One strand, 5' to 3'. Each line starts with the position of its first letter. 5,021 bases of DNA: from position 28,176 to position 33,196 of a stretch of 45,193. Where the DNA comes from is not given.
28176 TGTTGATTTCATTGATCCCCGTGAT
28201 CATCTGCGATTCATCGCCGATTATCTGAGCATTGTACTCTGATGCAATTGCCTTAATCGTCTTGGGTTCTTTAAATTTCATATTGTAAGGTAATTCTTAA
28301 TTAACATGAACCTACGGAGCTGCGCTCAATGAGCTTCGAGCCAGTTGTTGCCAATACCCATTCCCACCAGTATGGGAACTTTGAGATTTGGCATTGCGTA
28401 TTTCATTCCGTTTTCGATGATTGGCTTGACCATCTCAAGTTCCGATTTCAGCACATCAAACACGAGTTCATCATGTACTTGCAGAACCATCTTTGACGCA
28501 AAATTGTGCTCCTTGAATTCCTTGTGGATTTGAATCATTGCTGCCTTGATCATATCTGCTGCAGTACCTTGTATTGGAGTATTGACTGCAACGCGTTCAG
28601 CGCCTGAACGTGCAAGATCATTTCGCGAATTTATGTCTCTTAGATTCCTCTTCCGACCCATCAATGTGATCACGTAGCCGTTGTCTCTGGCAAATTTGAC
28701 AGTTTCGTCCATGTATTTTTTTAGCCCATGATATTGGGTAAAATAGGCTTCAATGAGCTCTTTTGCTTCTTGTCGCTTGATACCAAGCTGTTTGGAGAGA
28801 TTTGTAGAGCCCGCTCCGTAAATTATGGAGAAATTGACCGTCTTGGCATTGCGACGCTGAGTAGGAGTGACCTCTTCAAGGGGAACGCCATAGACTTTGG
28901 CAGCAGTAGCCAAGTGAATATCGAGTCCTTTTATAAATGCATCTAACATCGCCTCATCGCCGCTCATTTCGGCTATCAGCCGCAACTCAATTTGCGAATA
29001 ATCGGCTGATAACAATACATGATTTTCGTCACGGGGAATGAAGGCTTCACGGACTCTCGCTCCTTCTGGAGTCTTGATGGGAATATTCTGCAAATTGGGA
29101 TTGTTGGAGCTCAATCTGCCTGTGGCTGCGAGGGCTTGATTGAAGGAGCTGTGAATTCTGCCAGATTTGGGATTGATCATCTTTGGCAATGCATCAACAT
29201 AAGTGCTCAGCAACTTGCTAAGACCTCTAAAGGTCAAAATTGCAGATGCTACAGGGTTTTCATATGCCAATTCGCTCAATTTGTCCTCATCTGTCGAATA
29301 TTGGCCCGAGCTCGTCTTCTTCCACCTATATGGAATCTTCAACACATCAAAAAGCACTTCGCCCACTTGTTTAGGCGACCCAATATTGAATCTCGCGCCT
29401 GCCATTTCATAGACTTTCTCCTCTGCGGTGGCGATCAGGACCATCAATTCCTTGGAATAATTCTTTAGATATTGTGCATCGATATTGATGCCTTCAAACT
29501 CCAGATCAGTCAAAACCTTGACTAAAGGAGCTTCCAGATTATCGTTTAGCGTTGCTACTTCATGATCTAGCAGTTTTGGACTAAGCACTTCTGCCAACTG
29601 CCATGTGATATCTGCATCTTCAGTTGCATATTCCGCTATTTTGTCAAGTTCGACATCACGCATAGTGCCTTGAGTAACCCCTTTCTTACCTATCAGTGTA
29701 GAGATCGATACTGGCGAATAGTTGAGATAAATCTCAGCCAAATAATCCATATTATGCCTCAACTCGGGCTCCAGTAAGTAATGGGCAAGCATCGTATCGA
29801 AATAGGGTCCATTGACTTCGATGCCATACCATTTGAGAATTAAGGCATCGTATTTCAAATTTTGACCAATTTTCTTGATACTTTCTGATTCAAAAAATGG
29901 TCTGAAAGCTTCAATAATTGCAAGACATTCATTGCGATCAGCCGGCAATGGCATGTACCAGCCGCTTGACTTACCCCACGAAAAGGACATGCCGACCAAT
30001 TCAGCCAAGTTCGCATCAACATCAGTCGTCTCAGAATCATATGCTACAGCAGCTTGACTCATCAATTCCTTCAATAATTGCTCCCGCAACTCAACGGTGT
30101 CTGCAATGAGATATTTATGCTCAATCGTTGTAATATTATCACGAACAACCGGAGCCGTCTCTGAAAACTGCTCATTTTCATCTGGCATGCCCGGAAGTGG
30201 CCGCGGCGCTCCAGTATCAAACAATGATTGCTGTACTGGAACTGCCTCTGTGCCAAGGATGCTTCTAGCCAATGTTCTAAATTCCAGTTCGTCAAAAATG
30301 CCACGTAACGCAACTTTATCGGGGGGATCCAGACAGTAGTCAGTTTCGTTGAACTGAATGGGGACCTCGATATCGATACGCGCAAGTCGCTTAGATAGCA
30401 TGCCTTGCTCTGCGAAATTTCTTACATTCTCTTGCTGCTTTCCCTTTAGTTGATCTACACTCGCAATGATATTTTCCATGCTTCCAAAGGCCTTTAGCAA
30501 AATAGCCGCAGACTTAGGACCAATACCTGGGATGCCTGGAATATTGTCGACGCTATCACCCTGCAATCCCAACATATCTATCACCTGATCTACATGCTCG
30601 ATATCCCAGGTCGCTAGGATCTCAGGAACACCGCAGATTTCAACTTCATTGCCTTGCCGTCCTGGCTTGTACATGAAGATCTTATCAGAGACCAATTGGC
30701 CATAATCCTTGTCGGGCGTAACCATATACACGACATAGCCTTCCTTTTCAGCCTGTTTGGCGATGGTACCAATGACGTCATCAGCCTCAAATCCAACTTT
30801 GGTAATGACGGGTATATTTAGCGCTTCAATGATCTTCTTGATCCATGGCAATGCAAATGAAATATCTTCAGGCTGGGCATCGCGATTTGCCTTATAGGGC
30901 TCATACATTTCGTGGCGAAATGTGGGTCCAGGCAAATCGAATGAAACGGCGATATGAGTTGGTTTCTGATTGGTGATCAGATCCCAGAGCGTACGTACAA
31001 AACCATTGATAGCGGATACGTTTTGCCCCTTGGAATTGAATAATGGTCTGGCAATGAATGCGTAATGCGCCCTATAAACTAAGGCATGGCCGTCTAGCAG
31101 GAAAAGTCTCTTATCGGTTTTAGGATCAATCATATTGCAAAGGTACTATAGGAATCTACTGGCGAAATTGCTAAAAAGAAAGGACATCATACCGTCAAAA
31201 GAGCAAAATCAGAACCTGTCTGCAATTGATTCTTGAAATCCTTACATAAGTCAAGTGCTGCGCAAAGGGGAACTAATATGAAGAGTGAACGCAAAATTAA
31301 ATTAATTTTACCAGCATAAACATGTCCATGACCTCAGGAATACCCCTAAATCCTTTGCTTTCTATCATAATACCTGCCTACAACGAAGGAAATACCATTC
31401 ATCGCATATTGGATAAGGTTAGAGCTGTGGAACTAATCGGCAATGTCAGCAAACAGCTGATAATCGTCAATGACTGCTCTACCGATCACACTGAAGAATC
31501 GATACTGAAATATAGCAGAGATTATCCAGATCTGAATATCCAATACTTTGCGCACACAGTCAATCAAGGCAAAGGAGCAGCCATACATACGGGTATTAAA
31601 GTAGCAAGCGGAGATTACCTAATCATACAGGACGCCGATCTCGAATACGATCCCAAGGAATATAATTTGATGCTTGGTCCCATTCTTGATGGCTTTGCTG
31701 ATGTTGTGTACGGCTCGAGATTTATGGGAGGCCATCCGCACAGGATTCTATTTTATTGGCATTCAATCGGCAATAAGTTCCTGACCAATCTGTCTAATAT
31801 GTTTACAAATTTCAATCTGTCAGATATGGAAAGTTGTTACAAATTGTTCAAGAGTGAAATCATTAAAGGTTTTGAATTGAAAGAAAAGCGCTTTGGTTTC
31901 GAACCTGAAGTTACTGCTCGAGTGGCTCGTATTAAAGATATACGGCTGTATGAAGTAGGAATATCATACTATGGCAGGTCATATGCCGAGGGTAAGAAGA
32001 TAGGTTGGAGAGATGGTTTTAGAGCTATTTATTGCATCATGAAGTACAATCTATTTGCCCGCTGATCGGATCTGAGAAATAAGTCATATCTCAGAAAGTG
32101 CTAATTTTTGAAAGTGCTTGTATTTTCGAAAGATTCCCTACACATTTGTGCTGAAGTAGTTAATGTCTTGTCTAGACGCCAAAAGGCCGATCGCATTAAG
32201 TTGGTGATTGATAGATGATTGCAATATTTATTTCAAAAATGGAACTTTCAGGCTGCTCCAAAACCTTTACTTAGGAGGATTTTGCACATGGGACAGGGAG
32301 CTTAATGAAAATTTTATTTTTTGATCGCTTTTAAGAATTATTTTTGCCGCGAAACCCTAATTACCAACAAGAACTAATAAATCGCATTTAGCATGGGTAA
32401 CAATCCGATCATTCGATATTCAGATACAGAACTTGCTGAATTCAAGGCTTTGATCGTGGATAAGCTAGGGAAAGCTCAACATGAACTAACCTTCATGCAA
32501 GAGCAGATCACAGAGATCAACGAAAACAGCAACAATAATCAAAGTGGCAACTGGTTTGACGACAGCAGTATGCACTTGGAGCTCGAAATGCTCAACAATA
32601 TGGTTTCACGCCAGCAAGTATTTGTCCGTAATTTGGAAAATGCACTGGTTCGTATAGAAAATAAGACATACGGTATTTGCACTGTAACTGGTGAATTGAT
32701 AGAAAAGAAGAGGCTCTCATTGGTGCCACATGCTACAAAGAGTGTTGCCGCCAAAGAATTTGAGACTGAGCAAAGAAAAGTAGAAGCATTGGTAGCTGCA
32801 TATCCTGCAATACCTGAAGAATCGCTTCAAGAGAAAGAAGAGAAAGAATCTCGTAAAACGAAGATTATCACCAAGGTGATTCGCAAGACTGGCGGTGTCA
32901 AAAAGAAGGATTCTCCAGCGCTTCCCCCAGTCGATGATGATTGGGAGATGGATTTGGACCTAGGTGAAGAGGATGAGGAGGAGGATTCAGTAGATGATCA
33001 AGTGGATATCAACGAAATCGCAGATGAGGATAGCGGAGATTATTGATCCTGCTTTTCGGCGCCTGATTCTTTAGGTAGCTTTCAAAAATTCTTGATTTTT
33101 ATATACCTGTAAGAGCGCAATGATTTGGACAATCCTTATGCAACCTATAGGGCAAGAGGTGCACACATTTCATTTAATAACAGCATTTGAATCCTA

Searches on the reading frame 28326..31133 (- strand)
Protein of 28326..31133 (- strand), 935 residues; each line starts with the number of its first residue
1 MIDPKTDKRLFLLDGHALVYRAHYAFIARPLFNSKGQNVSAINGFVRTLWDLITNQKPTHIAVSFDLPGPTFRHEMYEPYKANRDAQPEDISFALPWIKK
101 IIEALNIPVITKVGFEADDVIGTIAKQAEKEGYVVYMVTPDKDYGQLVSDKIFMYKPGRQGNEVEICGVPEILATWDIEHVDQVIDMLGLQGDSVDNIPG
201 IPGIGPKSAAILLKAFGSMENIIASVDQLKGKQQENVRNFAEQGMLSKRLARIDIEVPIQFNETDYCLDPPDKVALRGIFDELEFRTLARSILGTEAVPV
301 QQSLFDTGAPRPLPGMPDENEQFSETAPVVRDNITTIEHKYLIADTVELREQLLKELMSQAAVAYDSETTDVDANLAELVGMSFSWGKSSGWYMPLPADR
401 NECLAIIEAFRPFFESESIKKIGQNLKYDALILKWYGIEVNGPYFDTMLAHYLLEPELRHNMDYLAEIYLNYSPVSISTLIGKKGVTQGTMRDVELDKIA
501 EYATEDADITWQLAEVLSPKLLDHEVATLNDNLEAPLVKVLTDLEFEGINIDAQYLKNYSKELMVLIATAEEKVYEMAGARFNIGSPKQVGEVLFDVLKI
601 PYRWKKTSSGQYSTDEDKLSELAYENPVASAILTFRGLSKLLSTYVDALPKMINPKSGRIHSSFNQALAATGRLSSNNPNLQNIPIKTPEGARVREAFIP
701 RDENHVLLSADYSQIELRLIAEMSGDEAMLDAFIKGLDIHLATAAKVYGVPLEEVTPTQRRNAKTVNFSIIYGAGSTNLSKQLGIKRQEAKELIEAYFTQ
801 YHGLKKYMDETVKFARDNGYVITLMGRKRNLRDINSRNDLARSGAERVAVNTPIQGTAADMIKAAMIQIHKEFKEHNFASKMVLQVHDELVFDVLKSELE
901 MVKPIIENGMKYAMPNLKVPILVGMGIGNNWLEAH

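Call 90: list_cluster_members(proteins=[window:28326-31133:-, window:35917-37461:-, window:32393-33046:+])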
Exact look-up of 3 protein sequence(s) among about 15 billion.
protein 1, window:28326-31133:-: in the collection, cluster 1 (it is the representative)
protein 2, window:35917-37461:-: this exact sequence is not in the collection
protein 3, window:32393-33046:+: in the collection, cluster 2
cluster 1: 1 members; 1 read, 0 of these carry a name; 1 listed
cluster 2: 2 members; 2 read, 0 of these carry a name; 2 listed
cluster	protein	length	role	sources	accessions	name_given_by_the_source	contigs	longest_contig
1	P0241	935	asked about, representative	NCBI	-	-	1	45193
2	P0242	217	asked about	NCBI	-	-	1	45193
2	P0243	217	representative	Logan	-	-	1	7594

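Call 91: find_encoding_contigs(protein=P0243, flank=8000, max_places=5)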
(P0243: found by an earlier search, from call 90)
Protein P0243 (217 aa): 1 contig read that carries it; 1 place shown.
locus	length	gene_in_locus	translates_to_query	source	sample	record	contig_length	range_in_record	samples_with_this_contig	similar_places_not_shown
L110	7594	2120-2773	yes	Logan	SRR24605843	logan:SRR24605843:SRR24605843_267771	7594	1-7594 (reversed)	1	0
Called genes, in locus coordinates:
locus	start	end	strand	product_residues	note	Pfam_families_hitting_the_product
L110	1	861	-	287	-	?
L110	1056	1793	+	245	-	PF13641:Glyco_tranf_2_3 (weak), PF00535:Glycos_transf_2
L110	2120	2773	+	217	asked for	-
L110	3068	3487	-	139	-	PF01797:Y1_Tnp (weak)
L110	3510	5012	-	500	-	PF00501:AMP-binding, PF13193:AMP-binding_C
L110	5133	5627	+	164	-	PF02870:Methyltransf_1N, PF01035:DNA_binding_1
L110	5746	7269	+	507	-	PF01943:Polysacc_synt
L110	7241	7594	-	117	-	?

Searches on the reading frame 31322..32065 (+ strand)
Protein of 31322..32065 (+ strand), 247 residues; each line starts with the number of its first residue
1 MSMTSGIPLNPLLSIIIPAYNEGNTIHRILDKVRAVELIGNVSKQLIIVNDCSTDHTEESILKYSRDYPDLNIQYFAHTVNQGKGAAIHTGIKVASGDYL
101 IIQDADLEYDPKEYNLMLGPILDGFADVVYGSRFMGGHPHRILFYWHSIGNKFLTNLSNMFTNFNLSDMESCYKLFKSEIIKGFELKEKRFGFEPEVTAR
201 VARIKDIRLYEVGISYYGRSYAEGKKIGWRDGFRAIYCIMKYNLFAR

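Call 97: list_cluster_members(proteins=[window:31322-32065:+, window:37513-38034:+, window:35433-35894:-, window:33524-33763:+])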
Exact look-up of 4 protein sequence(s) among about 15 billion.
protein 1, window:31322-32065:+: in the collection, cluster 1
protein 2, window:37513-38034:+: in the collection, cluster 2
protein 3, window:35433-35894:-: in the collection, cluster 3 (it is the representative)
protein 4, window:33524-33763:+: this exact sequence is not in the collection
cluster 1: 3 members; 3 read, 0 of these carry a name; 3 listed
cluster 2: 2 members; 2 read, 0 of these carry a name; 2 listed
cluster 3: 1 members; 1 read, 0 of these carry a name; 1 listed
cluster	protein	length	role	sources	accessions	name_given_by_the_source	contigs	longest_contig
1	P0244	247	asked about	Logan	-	-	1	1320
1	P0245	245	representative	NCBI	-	-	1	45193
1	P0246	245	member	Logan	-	-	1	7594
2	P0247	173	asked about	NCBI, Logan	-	-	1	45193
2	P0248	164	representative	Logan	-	-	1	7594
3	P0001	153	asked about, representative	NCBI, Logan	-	-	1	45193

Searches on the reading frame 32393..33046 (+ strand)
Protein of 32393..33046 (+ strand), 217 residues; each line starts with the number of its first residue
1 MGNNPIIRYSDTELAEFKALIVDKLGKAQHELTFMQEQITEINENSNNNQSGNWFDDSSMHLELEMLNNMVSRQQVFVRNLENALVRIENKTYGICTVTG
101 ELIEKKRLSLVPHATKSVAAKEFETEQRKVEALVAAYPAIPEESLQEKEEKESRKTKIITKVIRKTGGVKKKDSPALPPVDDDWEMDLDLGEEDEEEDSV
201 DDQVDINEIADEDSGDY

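Call 5: search_protein_families(library=pfam, proteins=[window:32393-33046:+], max_evalue=0.01)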
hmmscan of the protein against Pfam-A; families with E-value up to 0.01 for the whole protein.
window:32393-33046:+ (217 aa): 2 families
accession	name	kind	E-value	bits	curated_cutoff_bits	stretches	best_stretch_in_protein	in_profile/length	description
PF01258.23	zf-dskA_traR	-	0.00042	20.7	24.9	1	92-120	2-30/36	Prokaryotic dksA/traR C4-type zinc finger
PF17078.10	SHE3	-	0.0022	18.2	30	1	22-136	12-123/228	SWI5-dependent HO expression protein 3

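Call 92: find_encoding_contigs(protein=window:32393-33046:+, flank=8000, max_places=5)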
Protein window:32393-33046:+ (217 aa): no gene with exactly this product is on record in the collection.
